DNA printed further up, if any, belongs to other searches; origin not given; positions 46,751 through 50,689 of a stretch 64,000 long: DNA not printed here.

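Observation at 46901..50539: Solitary GTA g15-type ('megatron'/host-specificity) tail protein gene immediately upstream of the T4SS operon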

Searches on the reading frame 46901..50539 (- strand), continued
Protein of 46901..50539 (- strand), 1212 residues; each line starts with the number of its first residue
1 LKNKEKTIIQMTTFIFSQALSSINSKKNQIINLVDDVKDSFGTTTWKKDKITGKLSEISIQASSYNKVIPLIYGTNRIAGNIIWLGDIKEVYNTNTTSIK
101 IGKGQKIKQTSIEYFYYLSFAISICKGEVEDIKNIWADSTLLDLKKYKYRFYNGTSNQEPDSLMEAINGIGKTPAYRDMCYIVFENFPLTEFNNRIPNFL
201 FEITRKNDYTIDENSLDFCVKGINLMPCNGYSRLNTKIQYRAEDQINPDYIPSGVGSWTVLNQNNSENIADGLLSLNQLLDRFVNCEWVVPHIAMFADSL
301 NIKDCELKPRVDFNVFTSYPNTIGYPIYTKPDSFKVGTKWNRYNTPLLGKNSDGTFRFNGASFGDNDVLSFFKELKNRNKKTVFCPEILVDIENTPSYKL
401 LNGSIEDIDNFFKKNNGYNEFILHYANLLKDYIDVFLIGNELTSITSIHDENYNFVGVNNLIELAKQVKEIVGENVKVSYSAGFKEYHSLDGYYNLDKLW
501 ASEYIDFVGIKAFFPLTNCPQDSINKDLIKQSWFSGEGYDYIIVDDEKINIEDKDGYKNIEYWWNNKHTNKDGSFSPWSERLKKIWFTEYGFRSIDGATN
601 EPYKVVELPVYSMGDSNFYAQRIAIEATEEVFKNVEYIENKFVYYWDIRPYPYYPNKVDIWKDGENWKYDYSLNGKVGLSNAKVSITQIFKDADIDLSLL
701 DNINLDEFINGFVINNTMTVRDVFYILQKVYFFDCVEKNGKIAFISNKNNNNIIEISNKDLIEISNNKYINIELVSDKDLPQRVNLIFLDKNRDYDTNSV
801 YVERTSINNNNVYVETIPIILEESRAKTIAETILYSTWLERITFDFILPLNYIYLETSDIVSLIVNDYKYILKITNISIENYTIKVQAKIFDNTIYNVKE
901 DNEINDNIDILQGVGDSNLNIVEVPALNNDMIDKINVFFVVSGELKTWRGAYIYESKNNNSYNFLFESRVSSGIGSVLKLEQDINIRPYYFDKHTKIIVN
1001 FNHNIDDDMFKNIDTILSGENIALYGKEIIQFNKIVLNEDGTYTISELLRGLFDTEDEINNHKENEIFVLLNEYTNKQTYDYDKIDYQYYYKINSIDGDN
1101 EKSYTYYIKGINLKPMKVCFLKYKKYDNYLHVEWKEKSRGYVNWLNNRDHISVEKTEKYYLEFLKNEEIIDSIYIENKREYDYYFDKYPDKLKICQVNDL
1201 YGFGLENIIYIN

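Call 38: list_cluster_members(proteins=[P0129, P0135, P0144, P0263, P0001, P0005, P0007, P0009, P0010, P0021])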
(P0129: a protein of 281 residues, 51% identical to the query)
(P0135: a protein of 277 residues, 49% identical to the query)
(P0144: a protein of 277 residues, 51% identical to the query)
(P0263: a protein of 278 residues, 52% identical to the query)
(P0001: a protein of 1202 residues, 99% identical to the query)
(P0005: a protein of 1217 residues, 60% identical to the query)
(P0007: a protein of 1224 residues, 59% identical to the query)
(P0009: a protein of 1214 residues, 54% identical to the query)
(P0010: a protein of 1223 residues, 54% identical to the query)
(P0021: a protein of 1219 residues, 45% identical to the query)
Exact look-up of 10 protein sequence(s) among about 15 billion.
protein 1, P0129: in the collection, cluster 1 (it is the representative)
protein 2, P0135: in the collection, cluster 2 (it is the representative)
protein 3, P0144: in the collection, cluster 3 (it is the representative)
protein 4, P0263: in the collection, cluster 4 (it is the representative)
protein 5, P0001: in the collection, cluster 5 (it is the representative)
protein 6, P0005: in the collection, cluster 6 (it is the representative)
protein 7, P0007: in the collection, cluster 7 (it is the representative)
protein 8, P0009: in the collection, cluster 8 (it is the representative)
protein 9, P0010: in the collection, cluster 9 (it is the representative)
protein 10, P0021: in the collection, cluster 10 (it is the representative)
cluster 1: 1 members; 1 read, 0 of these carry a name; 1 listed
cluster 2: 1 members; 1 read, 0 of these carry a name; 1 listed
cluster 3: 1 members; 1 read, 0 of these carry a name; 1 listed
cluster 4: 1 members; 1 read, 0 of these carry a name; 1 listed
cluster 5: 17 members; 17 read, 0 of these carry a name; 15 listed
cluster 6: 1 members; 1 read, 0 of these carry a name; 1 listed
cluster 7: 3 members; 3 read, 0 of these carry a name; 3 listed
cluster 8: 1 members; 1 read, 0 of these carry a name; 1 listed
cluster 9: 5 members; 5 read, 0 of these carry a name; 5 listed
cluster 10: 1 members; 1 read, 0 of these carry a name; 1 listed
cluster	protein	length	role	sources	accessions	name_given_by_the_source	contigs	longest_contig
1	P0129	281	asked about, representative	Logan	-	-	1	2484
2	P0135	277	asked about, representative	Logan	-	-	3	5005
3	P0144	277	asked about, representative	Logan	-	-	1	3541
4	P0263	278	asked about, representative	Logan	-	-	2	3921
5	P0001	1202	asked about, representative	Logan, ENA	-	-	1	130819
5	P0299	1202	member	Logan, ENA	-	-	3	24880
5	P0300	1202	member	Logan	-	-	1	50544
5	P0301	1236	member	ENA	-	-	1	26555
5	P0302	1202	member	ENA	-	-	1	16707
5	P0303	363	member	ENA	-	-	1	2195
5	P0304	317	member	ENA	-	-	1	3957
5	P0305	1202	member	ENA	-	-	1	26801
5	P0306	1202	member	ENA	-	-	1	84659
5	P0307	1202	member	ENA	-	-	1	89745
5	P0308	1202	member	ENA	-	-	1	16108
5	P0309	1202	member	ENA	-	-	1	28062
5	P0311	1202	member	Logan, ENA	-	-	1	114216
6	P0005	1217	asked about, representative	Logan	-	-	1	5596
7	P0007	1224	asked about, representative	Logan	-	-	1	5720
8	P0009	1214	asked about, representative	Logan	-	-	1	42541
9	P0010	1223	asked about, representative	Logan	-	-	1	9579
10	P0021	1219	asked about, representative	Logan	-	-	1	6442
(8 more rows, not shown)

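Call 69: search_dna_similar(query=window:46901-50509:-, collection=phages, mode=protein, max_rows=12)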
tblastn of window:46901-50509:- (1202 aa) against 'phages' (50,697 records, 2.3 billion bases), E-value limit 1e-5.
Records with a match: 151; places in all: 179; records where one place covers at least 80% of the query: 29.
Best place of each record, by identity: <60% 151.
By first word of the organism name: Rhodobacter 47; Caulobacter 39; Xanthomonas 13; Brevundimonas 8; Roseobacter 7; Alteromonas 5; Dinoroseobacter 4; Bacteriophage 4; Paracoccus 4; Caudoviricetes 3; and 11 more.
By host as written in the record: Rhodobacter capsulatus YW1 46; Caulobacter vibrioides CB15 22; - 12; Brevundimonas pondensis LVF1 6; Caulobacter crescentus 6; Caulobacter crescentus NA1000 6; Caulobacter vibrioides 6; Xanthomonas translucens pv. translucens (DSM 18974) 6; and 26 more.
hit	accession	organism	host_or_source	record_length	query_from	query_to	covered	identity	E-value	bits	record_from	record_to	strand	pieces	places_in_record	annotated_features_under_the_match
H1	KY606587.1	Dinoroseobacter phage vB_DshS-R5C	Dinoroseobacter shibae DFL12T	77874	1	1194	96%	25.3%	4e-32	341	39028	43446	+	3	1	GTA-like protein (x2)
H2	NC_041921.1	Dinoroseobacter phage vB_DshS-R5C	Dinoroseobacter shibae DFL12T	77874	1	1194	96%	25.3%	4e-32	341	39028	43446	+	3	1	tail protein | minor tail protein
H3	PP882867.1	Dinoroseobacter phage vB_DshS_R26L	Dinoroseobacter shibae DFL12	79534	44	1194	93%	25.2%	3e-32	339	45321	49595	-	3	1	GTA-like protein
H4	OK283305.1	Roseobacter phage RDJL3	Roseobacter denitrificans OCh 114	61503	44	1065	85%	26.5%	2e-104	370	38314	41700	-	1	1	gene transfer agent-like protein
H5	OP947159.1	Desulfofustis phage LS06-2018-MD02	-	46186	35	1065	86%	26.1%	1e-85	313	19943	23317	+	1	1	tail protein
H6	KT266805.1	Roseobacter phage RDJL Phi 2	Roseobacter denitrificans OCh114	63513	18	1061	87%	24.8%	1e-77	288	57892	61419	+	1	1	gene transfer agent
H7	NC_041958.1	Roseobacter phage RDJL Phi 2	Roseobacter denitrificans OCh114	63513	18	1061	87%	24.8%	1e-77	288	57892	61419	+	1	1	tail protein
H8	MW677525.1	Rhodobacter phage RcSimone-Hastad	Rhodobacter capsulatus SB1003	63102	44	1051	84%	25.6%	1e-95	343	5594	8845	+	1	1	5: GTA TIM barrel-like domain protein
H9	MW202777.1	Caudoviricetes sp.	Manatee Spring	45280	63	1049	82%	26.1%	1e-84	310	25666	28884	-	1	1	gta tiM-barrel-like domain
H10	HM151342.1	Roseobacter phage RDJL Phi 1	Roseobacter denitrificans OCh114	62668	44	1063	85%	25.2%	4e-81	300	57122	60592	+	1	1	gene transfer agent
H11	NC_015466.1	Roseobacter phage RDJL Phi 1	Roseobacter denitrificans OCh114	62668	44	1063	85%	25.2%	4e-81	300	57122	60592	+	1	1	tail protein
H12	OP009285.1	Rhodobacter phage RcRudolph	Rhodobacter capsulatus YW1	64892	44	1051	84%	25.4%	1e-99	356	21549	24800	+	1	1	GTA TIM-barrel-like domain protein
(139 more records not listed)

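Call 78: find_related_loci(query=A2, collection=metagenome_contigs, flank=10000)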
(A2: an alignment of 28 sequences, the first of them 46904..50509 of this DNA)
Query A2 (1202 aa) in metagenome_contigs; peptide patterns used: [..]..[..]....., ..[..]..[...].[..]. (x = any residue, [..] = any of these).
600 stretches matched a pattern (row limit reached: there are more); 332 encode a relative of the query (tblastn E <= 1e-3); the best 80 are kept; 80 distinct loci.
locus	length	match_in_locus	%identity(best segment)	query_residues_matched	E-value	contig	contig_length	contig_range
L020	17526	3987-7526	33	1-1164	0e+0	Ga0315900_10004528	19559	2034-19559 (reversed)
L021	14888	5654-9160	33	44-1201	0e+0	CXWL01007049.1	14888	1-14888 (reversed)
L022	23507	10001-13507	33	44-1201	0e+0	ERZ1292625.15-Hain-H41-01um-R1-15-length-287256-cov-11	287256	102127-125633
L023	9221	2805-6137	34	44-1164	0e+0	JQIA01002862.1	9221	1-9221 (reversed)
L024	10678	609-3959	34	44-1155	0e+0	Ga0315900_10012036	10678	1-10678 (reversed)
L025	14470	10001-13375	32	44-1163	0e+0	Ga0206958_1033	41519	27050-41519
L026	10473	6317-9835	32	44-1201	0e+0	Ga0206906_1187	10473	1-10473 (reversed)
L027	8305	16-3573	32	31-1201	0e+0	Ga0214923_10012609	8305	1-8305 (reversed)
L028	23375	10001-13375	33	44-1163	0e+0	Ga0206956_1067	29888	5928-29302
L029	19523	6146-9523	33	44-1163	0e+0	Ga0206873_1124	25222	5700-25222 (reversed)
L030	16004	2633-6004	32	44-1163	0e+0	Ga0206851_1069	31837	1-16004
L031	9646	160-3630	32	10-1154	0e+0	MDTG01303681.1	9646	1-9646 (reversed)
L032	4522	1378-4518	33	44-1086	0e+0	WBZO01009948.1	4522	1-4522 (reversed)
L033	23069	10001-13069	34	43-1063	0e+0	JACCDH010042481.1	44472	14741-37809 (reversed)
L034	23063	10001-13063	33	43-1063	0e+0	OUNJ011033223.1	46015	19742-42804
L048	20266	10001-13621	31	44-1202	4e-178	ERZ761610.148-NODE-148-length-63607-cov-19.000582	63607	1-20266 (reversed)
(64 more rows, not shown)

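Call 79: find_related_loci(query=A2, collection=viral_contigs, flank=10000)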
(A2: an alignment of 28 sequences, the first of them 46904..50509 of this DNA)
Query A2 (1202 aa) in viral_contigs; peptide patterns used: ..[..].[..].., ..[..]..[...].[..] (x = any residue, [..] = any of these).
148 stretches matched a pattern; 82 encode a relative of the query (tblastn E <= 1e-3); the best 80 are kept; 80 distinct loci.
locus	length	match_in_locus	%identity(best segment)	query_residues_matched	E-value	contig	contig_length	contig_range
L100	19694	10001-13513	33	39-1194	0e+0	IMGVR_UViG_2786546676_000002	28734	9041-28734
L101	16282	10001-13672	32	1-1201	0e+0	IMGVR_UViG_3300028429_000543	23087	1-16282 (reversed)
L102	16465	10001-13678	32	22-1198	0e+0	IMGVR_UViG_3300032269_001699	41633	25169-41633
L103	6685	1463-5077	32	44-1201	0e+0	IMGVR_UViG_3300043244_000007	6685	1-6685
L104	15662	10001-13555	32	44-1194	2e-178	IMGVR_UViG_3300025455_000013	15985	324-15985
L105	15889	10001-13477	31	44-1168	2e-177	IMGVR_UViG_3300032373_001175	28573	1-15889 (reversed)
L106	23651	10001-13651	30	31-1197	2e-176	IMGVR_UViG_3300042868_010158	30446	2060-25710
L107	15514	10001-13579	30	44-1194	7e-175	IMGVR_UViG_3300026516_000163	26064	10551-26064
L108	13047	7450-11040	31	44-1201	6e-175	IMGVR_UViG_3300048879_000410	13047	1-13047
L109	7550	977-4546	30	44-1194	5e-176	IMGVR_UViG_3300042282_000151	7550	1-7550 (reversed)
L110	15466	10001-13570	30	44-1194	4e-175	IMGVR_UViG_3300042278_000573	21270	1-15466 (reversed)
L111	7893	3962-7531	30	44-1194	1e-175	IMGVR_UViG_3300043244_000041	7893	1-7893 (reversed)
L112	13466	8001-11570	30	44-1194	4e-175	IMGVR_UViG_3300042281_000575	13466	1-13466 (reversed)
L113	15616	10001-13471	31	44-1168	5e-175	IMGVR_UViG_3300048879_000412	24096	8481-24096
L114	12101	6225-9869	29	31-1198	4e-174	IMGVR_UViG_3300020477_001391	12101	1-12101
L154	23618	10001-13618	30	44-1202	6e-171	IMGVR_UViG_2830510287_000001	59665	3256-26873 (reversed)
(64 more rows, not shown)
